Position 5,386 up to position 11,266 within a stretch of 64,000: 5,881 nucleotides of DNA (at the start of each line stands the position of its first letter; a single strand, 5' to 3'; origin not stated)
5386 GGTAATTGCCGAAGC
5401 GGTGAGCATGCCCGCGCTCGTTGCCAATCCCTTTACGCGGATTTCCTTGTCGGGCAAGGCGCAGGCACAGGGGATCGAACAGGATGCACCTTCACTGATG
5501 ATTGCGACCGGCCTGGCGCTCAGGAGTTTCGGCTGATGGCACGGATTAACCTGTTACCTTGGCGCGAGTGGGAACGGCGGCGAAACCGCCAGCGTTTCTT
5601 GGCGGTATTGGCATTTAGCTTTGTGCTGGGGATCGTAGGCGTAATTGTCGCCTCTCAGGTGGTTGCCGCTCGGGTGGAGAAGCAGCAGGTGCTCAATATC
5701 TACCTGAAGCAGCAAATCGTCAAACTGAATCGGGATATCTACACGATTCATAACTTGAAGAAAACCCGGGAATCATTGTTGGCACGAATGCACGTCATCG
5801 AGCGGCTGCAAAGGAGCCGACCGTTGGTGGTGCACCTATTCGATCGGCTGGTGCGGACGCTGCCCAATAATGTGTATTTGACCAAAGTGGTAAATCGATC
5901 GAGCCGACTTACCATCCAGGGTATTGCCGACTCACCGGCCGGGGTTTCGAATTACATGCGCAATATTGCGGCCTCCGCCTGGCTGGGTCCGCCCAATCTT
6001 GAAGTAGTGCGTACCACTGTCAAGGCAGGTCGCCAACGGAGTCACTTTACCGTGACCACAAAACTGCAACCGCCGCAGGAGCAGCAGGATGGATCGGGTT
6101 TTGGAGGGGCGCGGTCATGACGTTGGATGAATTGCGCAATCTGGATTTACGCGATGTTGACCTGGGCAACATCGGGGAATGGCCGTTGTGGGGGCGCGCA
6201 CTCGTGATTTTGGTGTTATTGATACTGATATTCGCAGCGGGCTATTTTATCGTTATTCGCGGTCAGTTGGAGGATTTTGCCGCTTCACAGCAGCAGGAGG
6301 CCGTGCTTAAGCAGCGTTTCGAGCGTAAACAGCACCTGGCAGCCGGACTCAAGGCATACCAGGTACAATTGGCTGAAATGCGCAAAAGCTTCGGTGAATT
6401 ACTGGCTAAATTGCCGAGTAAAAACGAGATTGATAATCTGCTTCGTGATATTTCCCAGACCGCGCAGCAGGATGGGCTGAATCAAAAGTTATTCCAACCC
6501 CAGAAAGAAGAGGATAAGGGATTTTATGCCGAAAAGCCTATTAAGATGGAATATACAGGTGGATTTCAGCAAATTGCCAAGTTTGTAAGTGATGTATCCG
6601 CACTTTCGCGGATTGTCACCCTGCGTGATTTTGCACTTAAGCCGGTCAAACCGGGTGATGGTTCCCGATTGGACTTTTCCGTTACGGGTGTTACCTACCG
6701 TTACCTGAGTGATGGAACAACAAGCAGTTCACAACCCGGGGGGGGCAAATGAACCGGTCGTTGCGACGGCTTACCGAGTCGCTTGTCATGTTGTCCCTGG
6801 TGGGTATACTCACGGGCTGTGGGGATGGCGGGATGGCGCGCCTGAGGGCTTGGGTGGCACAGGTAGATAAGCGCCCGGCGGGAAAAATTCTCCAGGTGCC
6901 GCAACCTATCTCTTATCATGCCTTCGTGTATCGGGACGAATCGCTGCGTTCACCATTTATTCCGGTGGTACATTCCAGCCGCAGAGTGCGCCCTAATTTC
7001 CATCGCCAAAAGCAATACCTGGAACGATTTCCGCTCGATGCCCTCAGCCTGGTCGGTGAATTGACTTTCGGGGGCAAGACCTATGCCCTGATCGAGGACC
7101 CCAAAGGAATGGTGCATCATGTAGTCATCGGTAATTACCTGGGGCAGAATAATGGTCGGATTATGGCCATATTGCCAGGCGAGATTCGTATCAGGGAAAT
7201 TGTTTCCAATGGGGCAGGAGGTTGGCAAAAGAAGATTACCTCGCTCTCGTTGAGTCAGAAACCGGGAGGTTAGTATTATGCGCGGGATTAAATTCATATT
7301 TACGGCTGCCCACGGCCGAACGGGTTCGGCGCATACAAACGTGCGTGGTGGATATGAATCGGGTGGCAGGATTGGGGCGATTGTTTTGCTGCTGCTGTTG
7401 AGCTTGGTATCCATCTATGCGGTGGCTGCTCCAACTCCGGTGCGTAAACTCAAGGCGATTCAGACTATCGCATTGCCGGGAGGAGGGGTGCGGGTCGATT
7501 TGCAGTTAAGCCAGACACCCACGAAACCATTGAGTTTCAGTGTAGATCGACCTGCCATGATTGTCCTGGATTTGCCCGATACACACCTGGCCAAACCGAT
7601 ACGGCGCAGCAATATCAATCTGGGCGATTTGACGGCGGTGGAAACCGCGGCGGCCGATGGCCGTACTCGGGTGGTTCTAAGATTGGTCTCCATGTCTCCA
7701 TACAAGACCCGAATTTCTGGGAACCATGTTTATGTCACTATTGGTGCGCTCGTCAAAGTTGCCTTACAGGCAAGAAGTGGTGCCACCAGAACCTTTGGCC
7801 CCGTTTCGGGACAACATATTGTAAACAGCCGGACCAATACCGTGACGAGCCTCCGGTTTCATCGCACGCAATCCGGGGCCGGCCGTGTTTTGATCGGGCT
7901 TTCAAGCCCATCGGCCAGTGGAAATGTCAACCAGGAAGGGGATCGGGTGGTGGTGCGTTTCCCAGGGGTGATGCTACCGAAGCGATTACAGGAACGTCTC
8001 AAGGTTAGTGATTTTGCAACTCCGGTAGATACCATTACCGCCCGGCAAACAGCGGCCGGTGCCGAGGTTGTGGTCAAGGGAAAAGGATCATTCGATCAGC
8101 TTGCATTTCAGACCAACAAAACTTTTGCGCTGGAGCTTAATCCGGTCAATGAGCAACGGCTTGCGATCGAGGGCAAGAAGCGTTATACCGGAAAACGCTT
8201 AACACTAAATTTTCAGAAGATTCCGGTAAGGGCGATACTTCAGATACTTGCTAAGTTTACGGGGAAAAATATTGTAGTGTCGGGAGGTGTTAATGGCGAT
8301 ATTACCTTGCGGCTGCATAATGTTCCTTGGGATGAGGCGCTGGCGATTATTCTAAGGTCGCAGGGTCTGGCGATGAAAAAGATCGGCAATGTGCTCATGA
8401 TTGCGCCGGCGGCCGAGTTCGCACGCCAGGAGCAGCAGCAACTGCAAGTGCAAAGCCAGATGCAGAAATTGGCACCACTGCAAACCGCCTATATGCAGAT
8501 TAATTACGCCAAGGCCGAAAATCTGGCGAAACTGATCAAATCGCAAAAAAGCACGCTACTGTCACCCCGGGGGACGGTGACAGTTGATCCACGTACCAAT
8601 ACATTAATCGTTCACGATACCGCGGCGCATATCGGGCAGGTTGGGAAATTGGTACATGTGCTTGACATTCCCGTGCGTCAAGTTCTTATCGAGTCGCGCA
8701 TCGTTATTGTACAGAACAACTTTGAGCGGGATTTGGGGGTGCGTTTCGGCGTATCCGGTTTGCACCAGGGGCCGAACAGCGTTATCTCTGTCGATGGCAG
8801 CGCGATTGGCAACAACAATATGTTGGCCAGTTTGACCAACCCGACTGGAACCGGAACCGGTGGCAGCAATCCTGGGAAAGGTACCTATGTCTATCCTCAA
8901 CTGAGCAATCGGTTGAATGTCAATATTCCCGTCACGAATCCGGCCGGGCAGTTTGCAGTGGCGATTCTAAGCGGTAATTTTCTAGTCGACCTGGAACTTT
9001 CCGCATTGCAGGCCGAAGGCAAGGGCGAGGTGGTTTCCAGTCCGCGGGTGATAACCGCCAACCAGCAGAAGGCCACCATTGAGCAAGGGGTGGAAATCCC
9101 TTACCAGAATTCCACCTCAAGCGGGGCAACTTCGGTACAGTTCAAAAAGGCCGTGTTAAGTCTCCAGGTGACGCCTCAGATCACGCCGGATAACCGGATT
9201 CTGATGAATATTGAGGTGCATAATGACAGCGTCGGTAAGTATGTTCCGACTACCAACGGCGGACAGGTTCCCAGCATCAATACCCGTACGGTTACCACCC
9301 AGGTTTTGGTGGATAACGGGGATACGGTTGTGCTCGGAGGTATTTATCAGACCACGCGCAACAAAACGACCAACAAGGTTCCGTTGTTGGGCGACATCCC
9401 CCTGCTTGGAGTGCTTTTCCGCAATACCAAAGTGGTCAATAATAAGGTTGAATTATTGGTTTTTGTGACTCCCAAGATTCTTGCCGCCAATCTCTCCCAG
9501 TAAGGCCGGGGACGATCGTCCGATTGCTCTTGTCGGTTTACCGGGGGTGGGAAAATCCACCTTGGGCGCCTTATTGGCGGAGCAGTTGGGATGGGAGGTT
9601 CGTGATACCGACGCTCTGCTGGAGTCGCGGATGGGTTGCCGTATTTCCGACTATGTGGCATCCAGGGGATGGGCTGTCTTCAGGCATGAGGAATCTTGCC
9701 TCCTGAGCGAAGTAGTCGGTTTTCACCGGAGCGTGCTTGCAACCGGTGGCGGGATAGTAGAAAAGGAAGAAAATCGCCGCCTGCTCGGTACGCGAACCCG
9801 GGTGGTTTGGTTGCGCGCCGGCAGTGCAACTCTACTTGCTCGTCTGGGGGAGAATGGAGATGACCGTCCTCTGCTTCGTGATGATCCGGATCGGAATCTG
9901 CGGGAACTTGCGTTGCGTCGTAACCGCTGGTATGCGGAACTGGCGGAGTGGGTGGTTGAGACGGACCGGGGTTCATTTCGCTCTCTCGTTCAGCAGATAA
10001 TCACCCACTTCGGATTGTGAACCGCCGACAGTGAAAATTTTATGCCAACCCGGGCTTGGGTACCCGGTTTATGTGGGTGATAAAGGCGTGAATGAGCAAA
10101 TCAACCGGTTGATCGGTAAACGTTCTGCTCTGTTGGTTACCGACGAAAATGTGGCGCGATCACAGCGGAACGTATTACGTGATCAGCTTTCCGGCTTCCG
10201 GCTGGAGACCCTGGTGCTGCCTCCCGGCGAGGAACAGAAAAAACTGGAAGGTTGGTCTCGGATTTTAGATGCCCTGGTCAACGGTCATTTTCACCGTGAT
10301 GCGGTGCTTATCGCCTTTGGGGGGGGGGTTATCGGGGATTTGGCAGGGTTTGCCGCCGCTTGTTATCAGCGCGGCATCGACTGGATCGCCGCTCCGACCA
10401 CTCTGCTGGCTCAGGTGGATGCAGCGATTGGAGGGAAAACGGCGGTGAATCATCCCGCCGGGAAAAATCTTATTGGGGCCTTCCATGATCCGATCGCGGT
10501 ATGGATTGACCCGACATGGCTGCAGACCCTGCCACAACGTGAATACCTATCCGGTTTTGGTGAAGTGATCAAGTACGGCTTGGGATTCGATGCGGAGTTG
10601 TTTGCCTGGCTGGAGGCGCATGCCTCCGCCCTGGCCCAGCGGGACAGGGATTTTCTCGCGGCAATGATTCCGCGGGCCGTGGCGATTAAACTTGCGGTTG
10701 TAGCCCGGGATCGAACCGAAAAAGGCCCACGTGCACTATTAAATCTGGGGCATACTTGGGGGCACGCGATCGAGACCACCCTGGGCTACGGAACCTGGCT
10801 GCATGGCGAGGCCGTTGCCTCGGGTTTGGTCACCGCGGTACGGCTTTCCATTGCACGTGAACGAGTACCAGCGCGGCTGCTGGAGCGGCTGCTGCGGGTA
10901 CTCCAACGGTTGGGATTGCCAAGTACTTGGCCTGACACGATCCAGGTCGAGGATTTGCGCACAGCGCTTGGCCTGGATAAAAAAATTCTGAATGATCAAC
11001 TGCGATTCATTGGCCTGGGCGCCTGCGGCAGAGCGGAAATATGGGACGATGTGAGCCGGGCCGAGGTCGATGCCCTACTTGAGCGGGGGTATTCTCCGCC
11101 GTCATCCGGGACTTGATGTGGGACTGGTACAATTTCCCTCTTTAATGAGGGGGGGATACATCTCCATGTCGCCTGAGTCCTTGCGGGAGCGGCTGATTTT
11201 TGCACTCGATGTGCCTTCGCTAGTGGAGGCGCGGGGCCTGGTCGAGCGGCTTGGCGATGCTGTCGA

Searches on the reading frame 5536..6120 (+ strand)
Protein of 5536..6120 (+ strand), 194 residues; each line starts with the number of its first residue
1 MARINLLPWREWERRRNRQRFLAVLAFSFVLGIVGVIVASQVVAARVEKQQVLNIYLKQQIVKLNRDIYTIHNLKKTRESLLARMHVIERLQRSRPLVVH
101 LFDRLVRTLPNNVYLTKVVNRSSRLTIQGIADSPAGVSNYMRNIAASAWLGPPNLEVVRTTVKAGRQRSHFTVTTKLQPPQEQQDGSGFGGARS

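Call 41: search_protein_families(library=pfam, proteins=[window:5536-6120:+], max_evalue=0.000001)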
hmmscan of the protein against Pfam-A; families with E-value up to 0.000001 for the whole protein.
window:5536-6120:+ (194 aa): 1 family
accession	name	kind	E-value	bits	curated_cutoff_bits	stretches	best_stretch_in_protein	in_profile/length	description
PF05137.18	PilN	-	8.3e-19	67.9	22.8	1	100-177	1-78/78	Fimbrial assembly protein (PilN)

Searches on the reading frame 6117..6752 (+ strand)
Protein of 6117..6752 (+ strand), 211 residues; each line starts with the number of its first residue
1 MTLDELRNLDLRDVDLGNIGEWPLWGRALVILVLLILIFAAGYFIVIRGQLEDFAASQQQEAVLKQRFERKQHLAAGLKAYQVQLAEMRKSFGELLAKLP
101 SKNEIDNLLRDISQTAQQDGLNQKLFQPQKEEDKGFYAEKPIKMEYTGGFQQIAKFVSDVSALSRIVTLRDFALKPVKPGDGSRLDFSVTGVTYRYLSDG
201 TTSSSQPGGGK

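Call 41: search_protein_families(library=pfam, proteins=[window:6117-6752:+], max_evalue=0.000001)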
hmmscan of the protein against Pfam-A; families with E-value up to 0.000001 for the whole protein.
window:6117-6752:+ (211 aa): 1 family
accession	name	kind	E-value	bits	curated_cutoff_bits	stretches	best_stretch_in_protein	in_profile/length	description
PF04350.18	PilO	-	1.2e-46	158.9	22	1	56-197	3-144/145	Pilus assembly protein, PilO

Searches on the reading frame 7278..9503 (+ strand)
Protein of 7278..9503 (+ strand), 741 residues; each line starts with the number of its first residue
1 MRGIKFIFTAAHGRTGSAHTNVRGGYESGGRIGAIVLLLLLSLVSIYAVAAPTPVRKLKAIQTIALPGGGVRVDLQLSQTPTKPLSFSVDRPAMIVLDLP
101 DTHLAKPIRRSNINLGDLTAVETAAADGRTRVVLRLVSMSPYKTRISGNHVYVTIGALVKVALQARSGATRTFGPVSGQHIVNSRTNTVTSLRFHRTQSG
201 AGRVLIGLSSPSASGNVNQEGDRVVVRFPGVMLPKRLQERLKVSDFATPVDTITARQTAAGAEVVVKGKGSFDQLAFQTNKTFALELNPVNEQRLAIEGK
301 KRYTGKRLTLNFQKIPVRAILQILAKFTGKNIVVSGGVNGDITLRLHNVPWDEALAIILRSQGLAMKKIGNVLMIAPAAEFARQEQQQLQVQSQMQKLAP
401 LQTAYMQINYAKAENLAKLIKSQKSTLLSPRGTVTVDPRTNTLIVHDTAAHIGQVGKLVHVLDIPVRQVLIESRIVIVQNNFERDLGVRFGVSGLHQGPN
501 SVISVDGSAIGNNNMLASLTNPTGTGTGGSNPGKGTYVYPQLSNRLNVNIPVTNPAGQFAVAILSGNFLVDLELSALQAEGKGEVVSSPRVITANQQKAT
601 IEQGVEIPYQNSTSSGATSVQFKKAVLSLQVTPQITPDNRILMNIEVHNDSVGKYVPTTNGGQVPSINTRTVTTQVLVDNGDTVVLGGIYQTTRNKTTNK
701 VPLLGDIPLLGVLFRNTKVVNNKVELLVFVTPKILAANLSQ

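Call 41: search_protein_families(library=pfam, proteins=[window:7278-9503:+], max_evalue=0.000001)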
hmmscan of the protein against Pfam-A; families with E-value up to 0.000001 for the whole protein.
window:7278-9503:+ (741 aa): 4 families
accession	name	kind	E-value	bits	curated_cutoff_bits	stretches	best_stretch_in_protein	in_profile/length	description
PF00263.26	Secretin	-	2e-52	177.7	27.5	1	576-735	1-168/169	Bacterial type II and III secretion system protein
PF11741.13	AMIN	-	3.3e-26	91.7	20.5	2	192-284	2-91/101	AMIN domain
PF03958.22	Secretin_N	-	6.6e-14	52.3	28.2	1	407-468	5-69/69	Bacterial type II/III secretion system short domain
PF07660.19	STN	-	1.2e-07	31.8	28.4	0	331-378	2-52/52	Secretin and TonB N terminus short domain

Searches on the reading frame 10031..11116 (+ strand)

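Call 41: search_protein_families(library=pfam, proteins=[window:10031-11116:+], max_evalue=0.000001)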
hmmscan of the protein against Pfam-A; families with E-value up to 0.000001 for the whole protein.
window:10031-11116:+ (361 aa): 2 families
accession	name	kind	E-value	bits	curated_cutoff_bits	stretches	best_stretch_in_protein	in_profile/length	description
PF01761.26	DHQ_synthase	-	9.7e-46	154.6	24.2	1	61-172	2-113/115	3-dehydroquinate synthase N-terminal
PF24621.2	DHQS_C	-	3.8e-43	147.3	27.6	1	175-318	1-143/144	3-dehydroquinate synthase C-terminal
